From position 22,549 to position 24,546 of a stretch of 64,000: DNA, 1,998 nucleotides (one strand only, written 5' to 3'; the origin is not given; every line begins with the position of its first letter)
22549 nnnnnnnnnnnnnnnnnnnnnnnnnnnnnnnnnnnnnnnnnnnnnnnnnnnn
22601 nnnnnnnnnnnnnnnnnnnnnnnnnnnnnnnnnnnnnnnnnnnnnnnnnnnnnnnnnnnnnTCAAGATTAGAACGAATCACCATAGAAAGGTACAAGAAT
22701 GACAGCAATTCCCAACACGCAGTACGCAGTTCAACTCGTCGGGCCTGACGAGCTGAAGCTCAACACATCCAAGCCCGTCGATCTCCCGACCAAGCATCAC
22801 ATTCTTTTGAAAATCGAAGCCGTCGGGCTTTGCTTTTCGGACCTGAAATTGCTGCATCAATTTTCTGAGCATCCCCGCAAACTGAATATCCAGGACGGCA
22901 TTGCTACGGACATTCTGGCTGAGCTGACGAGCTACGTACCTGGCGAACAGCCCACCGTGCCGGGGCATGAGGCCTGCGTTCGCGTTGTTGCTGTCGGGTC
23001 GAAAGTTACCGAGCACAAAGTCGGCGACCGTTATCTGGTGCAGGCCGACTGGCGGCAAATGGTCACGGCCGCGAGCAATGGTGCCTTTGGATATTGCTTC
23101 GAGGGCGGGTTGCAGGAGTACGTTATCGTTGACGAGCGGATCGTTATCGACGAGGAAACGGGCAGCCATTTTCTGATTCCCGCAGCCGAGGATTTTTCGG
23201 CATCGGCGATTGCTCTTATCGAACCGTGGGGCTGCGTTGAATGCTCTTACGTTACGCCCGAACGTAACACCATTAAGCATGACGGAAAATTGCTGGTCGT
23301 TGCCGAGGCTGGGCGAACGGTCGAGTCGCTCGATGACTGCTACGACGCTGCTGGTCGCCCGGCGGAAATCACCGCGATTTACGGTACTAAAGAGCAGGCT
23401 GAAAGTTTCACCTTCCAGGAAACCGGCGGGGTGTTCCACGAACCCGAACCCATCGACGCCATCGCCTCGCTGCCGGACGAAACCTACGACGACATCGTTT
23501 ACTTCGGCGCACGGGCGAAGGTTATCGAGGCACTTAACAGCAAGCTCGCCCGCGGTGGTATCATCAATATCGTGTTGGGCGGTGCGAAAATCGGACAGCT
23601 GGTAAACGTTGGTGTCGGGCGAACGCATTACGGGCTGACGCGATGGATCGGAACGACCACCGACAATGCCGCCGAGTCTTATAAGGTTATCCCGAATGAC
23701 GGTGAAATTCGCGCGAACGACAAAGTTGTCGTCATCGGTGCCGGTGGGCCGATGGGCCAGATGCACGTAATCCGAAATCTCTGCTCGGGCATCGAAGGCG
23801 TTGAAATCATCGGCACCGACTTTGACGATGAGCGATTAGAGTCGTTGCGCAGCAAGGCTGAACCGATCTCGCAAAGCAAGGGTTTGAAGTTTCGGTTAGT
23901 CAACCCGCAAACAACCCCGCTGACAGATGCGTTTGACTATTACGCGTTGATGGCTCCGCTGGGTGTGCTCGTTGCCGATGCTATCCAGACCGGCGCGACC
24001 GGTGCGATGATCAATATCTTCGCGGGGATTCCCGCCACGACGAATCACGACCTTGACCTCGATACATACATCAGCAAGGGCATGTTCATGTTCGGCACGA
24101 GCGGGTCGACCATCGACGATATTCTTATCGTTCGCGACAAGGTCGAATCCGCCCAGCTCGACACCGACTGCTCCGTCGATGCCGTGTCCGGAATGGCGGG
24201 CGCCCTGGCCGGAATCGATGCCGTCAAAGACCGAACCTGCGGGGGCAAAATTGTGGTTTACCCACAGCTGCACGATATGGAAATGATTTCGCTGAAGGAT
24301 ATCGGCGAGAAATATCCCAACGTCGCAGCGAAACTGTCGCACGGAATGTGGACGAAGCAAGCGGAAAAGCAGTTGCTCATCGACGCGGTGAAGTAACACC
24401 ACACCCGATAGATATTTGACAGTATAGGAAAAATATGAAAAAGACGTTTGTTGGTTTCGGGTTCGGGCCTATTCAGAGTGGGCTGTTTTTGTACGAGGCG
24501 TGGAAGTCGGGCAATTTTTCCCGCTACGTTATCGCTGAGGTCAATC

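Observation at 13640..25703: DeoR-controlled divergent locus: fused E1-alpha/beta 2-oxoacid dehydrogenase facing E2-E3, with four extra enzymes appended (PHP-like hydrolase, extended SDR, 565-aa MDR, mannitol-DH-family)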

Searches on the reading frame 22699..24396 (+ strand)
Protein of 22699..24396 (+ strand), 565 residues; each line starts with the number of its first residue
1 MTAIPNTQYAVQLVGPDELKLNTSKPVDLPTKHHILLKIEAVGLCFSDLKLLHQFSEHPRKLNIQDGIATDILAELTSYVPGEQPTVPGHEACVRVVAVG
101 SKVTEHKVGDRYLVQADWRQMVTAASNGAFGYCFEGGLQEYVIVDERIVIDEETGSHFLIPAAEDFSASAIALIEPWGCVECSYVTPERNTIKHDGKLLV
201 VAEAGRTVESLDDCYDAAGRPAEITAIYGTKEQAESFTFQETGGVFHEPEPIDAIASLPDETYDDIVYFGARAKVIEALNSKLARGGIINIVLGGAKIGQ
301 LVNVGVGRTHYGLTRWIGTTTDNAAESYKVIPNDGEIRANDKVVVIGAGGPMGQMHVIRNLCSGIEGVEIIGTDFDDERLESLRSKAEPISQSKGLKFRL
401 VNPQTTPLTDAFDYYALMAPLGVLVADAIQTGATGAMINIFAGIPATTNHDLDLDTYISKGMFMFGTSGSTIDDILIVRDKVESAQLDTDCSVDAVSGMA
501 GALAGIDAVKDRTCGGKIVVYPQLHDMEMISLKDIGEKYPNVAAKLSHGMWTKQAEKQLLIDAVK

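Call 5: search_protein_families(library=pfam, proteins=[window:22699-24396:+], max_evalue=0.01)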
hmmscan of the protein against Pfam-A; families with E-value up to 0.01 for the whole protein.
window:22699-24396:+ (565 aa): 1 family
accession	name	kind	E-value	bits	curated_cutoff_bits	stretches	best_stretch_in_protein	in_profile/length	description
PF08240.17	ADH_N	-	1.2e-12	48.4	23.5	1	32-150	2-100/104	Alcohol dehydrogenase GroES-like domain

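Call 6: search_protein_families(library=ncbifam, proteins=[window:22699-24396:+], max_evalue=0.01)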
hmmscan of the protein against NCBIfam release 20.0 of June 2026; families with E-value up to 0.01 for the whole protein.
window:22699-24396:+ (565 aa): 10 families
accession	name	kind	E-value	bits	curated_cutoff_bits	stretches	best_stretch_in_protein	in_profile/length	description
NF041097.1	keto_inos_dh_IolM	equivalog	2.5e-08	33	450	1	20-180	41-193/389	scyllo-inosose 3-dehydrogenase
NF003808.0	PRK05396.1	equivalog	1.9e-07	30.3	380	0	341-472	165-291/341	L-threonine 3-dehydrogenase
TIGR03451.1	mycoS_dep_FDH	equivalog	1.6e-06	27.2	512.9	1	81-135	51-106/358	S-(hydroxymethyl)mycothiol dehydrogenase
NF047908.1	AldhRedAhr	equivalog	2.1e-05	23.6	470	1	81-119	54-90/335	NADPH-dependent aldehyde reductase Ahr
TIGR03989.1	Rxyl_3153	subfamily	2.4e-05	23.8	440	1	27-113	21-84/370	NDMA-dependent alcohol dehydrogenase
NF010344.0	PRK13771.1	subfamily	6.4e-05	22.1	349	0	79-112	49-82/334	putative alcohol dehydrogenase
TIGR00692.1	tdh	equivalog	0.00023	20.3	458.35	0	84-113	55-84/340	L-threonine 3-dehydrogenase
NF006940.0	PRK09422.1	equivalog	0.00033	19.7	344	0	33-115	25-83/338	alcohol dehydrogenase AdhP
NF041172.1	AcrlCoa_red_Thmprot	equivalog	0.00064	18.8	500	0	74-119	43-92/334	acryloyl-CoA reductase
TIGR02822.1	adh_fam_2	subfamily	0.004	16.3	283.5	0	86-135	58-101/329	zinc-binding alcohol dehydrogenase family protein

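Call 30: search_solved_structures(query=window:22699-24396:+, max_evalue=0.01)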
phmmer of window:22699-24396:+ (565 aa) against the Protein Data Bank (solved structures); distinct sequences matched with E-value up to 0.01: 16.
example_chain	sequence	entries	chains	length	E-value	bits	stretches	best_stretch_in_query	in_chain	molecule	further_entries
9uee_A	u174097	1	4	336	7e-09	38.2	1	3-193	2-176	(R)-specific carbonyl reductase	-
3wnq_A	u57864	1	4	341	1.7e-08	36.9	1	3-193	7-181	(R)-specific carbonyl reductase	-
3wle_A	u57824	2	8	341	1.9e-08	36.8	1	3-193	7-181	(R)-specific carbonyl reductase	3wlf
4c4o_A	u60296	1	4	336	1e-07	34.3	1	3-54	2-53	CARBONYL REDUCTASE CPCR2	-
2eer_A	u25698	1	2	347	2.3e-05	26.6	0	336-384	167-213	NAD-dependent alcohol dehydrogenase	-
3qe3_A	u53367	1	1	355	0.00085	21.4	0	12-116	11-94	Sorbitol dehydrogenase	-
4ida_A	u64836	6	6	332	0.00089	21.3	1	84-159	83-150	Ripening-induced protein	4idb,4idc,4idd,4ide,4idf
6n7l_A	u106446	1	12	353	0.00099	21.2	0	4-159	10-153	Alcohol dehydrogenase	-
1llu_A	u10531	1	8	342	0.0013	20.7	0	84-146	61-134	Alcohol Dehydrogenase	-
1nto_A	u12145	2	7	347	0.0022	20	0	339-384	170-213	NAD-dependent alcohol dehydrogenase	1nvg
1jvb_A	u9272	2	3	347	0.0022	20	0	339-384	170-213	NAD(H)-DEPENDENT ALCOHOL DEHYDROGENASE | NAD-dependent alcohol dehydrogenase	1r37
3i4c_A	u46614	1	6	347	0.0027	19.7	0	339-384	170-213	NAD-dependent alcohol dehydrogenase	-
1pl6_A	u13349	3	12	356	0.0044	19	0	5-114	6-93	Sorbitol dehydrogenase | human sorbitol dehydrogenase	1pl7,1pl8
4oaq_A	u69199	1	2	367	0.0052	18.8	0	86-116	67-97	R-specific carbonyl reductase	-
7c2o_A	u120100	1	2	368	0.0052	18.8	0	86-116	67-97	R-specific carbonyl reductase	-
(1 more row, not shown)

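Call 68: find_homologous_proteins(query=window:22699-24396:+)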
Query window:22699-24396:+ (565 aa): 4632 proteins with E <= 0.001 among 8000 candidates; the best 120 are listed.
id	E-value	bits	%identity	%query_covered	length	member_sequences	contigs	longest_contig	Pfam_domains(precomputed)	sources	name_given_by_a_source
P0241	0.0e+0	1278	100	100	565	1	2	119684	PF08240.18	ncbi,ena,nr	ncbi:MAG: alcohol dehydrogenase catalytic domain-containing protein [Phycisphaerae bacterium]|nr:alc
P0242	0.0e+0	1034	78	100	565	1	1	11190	PF08240.18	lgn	-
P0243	2.9e-255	866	67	99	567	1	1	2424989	PF08240.18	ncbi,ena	-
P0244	2.0e-251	854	66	99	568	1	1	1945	PF08240.18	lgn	-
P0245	5.6e-249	846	66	99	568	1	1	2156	PF08240.18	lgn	-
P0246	8.5e-246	835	66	99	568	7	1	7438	PF08240.18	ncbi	-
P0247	5.5e-241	819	64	99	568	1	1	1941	PF08240.18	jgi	jgi:threonine dehydrogenase-like Zn-dependent dehydrogenase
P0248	4.4e-238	810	82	76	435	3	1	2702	PF08240.18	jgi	-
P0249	2.7e-218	744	61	99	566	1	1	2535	PF08240.18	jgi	jgi:threonine dehydrogenase-like Zn-dependent dehydrogenase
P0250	2.7e-218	744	61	99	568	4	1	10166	PF08240.18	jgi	-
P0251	4.7e-218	744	60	100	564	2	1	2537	PF08240.18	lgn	-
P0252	1.2e-216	739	59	99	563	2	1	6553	PF08240.18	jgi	jgi:threonine dehydrogenase-like Zn-dependent dehydrogenase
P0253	1.2e-216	739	61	99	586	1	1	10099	PF08240.18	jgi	jgi:threonine dehydrogenase-like Zn-dependent dehydrogenase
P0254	1.8e-214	732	60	99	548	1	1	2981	PF08240.18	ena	-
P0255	4.9e-214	730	59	100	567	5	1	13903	PF08240.18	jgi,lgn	jgi:D-arabinose 1-dehydrogenase-like Zn-dependent alcohol dehydrogenase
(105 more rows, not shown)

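Call 80: predict_structure(alignment_id=A3)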
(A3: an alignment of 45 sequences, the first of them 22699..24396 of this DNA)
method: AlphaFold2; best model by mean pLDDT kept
length: 565 residues; sequences in the alignment: 45
mean_pLDDT: 88.3   pTM: 0.87
mean pLDDT of the five models: 88.3, 87.8, 86.6, 86.0, 85.6
residues with pLDDT >= 90: 347; 70-90: 172; 50-70: 42; < 50: 4
segments of 3 or more residues with pLDDT < 50: 309-312
pLDDT, mean of each block of 10 residues (from residue 1): 88 87 96 97 78 66 87 92 88 97 97 83 69 87 94 88 95 90 70 94 88 91 91 75 75 92 94 94 88 96 72 75 94 88 94 91 90 93 91 93 92 90 91 93 65 96 83 88 91 94 88 87 95 95 93 97 86
secondary structure, 60 per line:
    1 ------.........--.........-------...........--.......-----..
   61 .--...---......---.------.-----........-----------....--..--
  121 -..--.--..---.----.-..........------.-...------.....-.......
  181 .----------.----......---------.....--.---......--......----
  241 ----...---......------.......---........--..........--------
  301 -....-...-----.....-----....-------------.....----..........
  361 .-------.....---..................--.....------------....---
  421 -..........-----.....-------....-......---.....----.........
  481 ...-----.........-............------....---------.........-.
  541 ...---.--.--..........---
elements in order: E7-15 E18-26 E34-44 H47-53 E64-66 H70-75 E92-99 E111-114 E141-145 H146-149 E159-161 H168-172 H174-181 E197-202 E223-228 H231-236 E245-247 H251-256 E263-269 H273-280 E283-292 E302-305 E315-319 H325-328 E342-346 H351-361 E369-373 H377-394 E397-401 E414-417 H422-431 E437-441 E449-452 H454-459 E463-467 H472-483 H489-492 E493-497 H499-510 E517-520 H532-538 H540-543 H553-562

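Call 82: fold_search(model_id=the predicted structure, library=pdb)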
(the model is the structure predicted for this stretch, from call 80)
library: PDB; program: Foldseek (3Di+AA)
matches with E <= 10: 1775; with E <= 0.001: 449
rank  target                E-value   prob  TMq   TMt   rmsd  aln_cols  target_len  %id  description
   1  3wle_A                2.6e-17  1.00  0.47  0.77   7.2       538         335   14  Crystal structure of (R)-carbonyl reductase from Candida Parapsilosis in complex with NAD (released 2014-07-16)
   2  6ie0_A                3.3e-17  1.00  0.50  0.79   5.7       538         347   14  X-ray crystal structure of 2R,3R-butanediol dehydrogenase from Bacillus subtilis (released 2019-09-18)
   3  4c4o_B                6.2e-17  1.00  0.47  0.76   7.3       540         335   14  Structure of carbonyl reductase CPCR2 from Candida parapsilosis in complex with NADH (released 2014-07-16)
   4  2dfv_A                7.9e-17  1.00  0.47  0.74   7.7       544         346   11  Hyperthermophilic threonine dehydrogenase from Pyrococcus horikoshii (released 2007-01-16)
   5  3qe3                  9.4e-17  1.00  0.47  0.73   6.9       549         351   12  Sheep liver sorbitol dehydrogenase (released 2011-04-27)
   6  5kia                  1.1e-16  1.00  0.47  0.75   6.8       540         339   13  Crystal structure of L-threonine 3-dehydrogenase from Burkholderia thailandensis (released 2017-02-15)
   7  1e3j                  1.5e-16  1.00  0.47  0.74   6.6       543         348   13  Ketose reductase (sorbitol dehydrogenase) from silverleaf whitefly (released 2001-02-04)
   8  4ilk_B                1.8e-16  1.00  0.49  0.79   7.1       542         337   12  Crystal structure of short chain alcohol dehydrogenase (rspB) from E. coli CFT073 (EFI TARGET EFI-506413) complexed wi (released 2013-01-30)
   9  5yat_A                1.8e-16  1.00  0.48  0.75   6.1       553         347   12  Crystal structure of mitochondrial alcohol dehydrogenase isozyme III from Komagataella phaffii GS115 (released 2018-03-21)
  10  6n7l_C                1.9e-16  1.00  0.48  0.76   6.9       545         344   15  Crystal structure of an alcohol dehydrogenase from Elizabethkingia anophelis NUHP1 (released 2018-12-12)
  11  4ilk_A                2.0e-16  1.00  0.49  0.79   6.4       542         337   12  Crystal structure of short chain alcohol dehydrogenase (rspB) from E. coli CFT073 (EFI TARGET EFI-506413) complexed wi (released 2013-01-30)
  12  2eer_B                2.0e-16  1.00  0.45  0.71   7.2       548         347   14  Structural study of Project ID ST2577 from Sulfolobus tokodaii strain7 (released 2007-08-21)
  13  6n7l_F                3.0e-16  1.00  0.48  0.76   6.8       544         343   15  Crystal structure of an alcohol dehydrogenase from Elizabethkingia anophelis NUHP1 (released 2018-12-12)
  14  2d8a                  3.8e-16  1.00  0.48  0.78   6.7       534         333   12  Crystal Structure of PH0655 from Pyrococcus horikoshii OT3 (released 2006-06-02)
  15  7y9p                  6.4e-16  1.00  0.44  0.66   7.3       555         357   13  Xylitol dehydrogenase S96C/S99C/Y102C mutant(thermostabilized form) from Pichia stipitis (released 2023-02-15)
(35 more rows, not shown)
